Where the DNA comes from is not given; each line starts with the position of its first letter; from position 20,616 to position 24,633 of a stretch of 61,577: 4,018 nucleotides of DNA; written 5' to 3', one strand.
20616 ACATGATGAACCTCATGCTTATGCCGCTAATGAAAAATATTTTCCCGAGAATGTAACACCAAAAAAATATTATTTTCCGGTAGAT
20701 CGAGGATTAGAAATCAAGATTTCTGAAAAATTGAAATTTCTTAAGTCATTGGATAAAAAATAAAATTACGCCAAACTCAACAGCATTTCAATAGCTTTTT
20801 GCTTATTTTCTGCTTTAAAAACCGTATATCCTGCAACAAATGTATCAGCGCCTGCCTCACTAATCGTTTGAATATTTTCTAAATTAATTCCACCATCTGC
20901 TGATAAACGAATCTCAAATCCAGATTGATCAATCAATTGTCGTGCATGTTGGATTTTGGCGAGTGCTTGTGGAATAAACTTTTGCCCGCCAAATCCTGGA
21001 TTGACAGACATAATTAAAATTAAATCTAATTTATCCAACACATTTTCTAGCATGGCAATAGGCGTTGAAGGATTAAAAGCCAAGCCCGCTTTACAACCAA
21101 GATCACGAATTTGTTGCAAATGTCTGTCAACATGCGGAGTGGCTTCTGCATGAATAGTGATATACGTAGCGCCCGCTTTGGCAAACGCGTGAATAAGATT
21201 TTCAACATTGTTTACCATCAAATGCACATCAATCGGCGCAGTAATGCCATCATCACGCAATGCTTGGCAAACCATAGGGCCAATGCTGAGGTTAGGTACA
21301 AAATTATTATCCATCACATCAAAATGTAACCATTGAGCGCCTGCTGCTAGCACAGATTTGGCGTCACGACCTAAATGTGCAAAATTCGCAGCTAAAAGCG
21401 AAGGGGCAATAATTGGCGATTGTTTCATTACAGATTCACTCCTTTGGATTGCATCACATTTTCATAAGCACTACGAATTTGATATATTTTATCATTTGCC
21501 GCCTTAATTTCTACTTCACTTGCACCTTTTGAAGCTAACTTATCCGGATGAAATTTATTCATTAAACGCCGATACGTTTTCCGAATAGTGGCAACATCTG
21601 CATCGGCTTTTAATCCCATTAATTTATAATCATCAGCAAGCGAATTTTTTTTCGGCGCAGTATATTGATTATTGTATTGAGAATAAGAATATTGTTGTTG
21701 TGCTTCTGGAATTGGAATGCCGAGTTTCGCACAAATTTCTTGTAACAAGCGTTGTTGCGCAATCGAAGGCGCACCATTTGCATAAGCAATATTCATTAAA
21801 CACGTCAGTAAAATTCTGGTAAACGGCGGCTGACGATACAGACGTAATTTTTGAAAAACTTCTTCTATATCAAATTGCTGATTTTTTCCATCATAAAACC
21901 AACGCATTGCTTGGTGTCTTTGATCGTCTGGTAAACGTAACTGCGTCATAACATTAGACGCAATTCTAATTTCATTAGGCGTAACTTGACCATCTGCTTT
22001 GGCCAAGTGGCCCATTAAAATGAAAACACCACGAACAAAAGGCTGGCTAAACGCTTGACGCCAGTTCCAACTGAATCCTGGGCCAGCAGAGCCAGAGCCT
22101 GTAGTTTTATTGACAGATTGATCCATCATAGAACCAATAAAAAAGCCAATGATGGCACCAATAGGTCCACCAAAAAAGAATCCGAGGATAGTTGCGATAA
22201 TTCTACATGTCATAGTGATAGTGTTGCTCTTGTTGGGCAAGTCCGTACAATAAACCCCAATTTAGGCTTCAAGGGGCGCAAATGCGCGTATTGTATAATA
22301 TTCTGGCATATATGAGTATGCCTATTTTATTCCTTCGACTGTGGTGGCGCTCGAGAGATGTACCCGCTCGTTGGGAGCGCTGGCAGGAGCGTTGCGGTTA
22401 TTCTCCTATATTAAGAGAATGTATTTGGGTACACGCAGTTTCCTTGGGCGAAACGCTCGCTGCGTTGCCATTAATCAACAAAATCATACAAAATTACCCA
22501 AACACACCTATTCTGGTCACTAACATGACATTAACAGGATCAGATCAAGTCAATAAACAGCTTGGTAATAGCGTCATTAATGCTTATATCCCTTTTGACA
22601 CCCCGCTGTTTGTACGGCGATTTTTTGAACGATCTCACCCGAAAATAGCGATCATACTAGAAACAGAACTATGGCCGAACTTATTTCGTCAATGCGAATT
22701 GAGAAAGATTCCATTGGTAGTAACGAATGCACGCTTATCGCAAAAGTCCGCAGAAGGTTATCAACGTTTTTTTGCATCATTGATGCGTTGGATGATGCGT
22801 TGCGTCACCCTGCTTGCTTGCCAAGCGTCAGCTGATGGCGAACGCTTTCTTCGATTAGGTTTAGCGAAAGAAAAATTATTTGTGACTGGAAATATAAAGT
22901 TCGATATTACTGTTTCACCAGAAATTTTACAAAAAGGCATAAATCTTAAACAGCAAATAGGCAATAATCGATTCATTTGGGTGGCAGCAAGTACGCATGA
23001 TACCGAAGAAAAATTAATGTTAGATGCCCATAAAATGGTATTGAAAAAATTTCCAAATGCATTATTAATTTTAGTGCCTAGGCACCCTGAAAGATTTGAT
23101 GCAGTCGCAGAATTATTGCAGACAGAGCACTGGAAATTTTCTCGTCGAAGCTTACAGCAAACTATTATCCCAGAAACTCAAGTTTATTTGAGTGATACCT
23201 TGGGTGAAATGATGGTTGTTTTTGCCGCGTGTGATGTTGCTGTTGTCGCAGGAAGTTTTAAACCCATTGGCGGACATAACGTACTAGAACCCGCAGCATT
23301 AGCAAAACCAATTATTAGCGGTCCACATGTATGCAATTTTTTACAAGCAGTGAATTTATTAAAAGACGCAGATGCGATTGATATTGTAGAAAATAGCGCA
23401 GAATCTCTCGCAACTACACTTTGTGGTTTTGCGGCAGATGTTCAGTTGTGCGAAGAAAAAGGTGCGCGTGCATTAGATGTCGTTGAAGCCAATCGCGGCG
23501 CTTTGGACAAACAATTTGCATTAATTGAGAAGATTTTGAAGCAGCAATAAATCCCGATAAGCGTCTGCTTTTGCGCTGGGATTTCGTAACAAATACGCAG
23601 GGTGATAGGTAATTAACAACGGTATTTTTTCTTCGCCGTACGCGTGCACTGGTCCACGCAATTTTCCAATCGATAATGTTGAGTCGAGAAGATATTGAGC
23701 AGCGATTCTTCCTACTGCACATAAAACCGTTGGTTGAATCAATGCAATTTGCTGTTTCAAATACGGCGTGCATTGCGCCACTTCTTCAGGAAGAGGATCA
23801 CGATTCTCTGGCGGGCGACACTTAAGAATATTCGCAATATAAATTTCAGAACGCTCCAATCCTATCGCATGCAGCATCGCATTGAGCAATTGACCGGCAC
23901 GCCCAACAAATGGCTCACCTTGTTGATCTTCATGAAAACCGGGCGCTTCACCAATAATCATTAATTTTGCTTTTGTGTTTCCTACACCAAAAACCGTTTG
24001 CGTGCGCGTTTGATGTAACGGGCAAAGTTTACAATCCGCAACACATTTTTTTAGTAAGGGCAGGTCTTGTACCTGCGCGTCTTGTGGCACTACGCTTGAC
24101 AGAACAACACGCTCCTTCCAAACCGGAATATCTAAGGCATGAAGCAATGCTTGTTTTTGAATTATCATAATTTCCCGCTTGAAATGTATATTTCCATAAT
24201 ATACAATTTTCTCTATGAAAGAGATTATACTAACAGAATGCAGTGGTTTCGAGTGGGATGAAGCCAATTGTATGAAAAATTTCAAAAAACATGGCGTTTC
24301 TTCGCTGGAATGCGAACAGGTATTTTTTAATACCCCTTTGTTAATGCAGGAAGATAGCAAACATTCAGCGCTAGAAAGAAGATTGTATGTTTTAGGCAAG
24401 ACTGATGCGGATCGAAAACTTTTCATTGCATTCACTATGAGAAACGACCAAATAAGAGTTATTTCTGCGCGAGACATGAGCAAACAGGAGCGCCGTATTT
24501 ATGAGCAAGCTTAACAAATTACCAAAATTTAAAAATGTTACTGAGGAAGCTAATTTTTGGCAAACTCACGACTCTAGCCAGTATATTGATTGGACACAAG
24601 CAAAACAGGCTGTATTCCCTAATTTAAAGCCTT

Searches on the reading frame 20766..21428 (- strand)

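Call 90: search_protein_families(library=ncbifam, proteins=[window:20766-21428:-], max_evalue=1e-8)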
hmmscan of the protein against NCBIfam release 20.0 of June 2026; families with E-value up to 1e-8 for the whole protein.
window:20766-21428:- (220 aa): 6 families
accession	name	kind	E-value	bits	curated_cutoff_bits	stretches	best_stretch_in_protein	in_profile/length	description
TIGR01163.1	rpe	equivalog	1.4e-88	295.8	212.6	1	7-216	2-210/211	ribulose-phosphate 3-epimerase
NF004076.0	PRK05581.1-4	subfamily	2e-72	243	165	1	3-216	3-215/221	ribulose-phosphate 3-epimerase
NF007266.0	PRK09722.1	equivalog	1.5e-50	171.9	271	1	6-204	4-202/230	D-allulose 6-phosphate 3-epimerase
NF005944.0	PRK08005.1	equivalog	4.4e-33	114.3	376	1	6-212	2-203/210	ribulose-phosphate 3 epimerase family protein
NF005986.0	PRK08091.1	equivalog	9.3e-24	84.7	264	1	7-212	15-219/229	ribulose-phosphate 3-epimerase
NF010658.0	PRK14057.1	equivalog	2.5e-16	60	530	1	10-207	25-228/254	epimerase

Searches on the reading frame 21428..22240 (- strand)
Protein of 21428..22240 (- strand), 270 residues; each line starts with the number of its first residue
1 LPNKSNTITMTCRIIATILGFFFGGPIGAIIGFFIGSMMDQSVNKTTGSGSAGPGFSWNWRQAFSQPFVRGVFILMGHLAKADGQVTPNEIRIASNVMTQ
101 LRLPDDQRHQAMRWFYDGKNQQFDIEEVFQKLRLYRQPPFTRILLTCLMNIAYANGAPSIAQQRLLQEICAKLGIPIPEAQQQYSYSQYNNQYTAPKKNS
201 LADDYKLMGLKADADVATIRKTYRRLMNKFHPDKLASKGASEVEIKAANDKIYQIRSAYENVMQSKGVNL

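Call 90: search_protein_families(library=ncbifam, proteins=[window:21428-22240:-], max_evalue=1e-8)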
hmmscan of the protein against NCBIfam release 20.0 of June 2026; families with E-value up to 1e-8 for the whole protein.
window:21428-22240:- (270 aa): 2 families
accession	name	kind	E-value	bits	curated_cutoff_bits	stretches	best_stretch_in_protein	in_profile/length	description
NF006948.0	PRK09430.1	equivalog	2.1e-60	204.6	162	1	10-268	3-266/267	co-chaperone DjlA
NF050028.1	CldAdptActJ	equivalog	1.7e-12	47.6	150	1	204-266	4-64/93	cold adaptation protein ActJcold adaptation protein ActJ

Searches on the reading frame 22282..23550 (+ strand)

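Call 31: search_protein_families(library=ncbifam, proteins=[window:22282-23550:+], max_evalue=0.00001)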
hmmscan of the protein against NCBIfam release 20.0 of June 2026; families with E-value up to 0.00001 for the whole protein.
window:22282-23550:+ (422 aa): 5 families
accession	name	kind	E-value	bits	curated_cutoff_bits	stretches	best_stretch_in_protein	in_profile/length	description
NF004388.0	PRK05749.1-4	equivalog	3.6e-154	513.4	438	1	1-421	3-423/425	lipid IV(A) 3-deoxy-D-manno-octulosonic acid transferase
NF004385.0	PRK05749.1-1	equivalog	8.4e-130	433.2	590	1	2-421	3-422/425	lipid IV(A) 3-deoxy-D-manno-octulosonic acid transferase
NF004386.0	PRK05749.1-2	equivalog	3.1e-110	368.9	524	1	1-420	2-428/433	lipid IV(A) 3-deoxy-D-manno-octulosonic acid transferase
NF004387.0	PRK05749.1-3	equivalog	5.4e-82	275.9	617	1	4-417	12-421/440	lipid IV(A) 3-deoxy-D-manno-octulosonic acid transferase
NF004389.0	PRK05749.1-5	equivalog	2.3e-75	254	363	1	1-388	1-373/402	lipid IV(A) 3-deoxy-D-manno-octulosonic acid transferase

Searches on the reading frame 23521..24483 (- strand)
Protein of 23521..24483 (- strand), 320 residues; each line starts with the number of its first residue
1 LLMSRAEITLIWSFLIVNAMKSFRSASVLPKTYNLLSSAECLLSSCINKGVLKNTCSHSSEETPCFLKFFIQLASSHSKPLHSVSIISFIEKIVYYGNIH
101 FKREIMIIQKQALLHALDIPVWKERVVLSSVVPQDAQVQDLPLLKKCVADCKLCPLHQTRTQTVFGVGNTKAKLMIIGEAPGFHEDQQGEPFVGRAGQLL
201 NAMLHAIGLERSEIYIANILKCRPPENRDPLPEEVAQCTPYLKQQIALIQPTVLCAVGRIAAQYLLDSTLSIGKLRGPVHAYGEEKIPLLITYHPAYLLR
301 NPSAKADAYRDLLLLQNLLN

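Call 90: search_protein_families(library=ncbifam, proteins=[window:23521-24483:-], max_evalue=1e-8)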
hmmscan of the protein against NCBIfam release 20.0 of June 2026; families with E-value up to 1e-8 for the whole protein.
window:23521-24483:- (320 aa): 3 families
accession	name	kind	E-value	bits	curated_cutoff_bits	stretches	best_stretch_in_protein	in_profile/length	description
TIGR00758.1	UDG_fam4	subfamily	9.7e-68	227.2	125.3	1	151-319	1-171/173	uracil-DNA glycosylase, family 4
NF040953.1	Arch_udg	equivalog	1.6e-59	200.5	250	1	144-312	4-179/184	type-4 uracil-DNA glycosylase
TIGR03914.1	UDG_fam_dom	hypoth_equivalog_domain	1e-46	159.5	189.95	1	134-309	38-219/231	UdgX family uracil-DNA binding protein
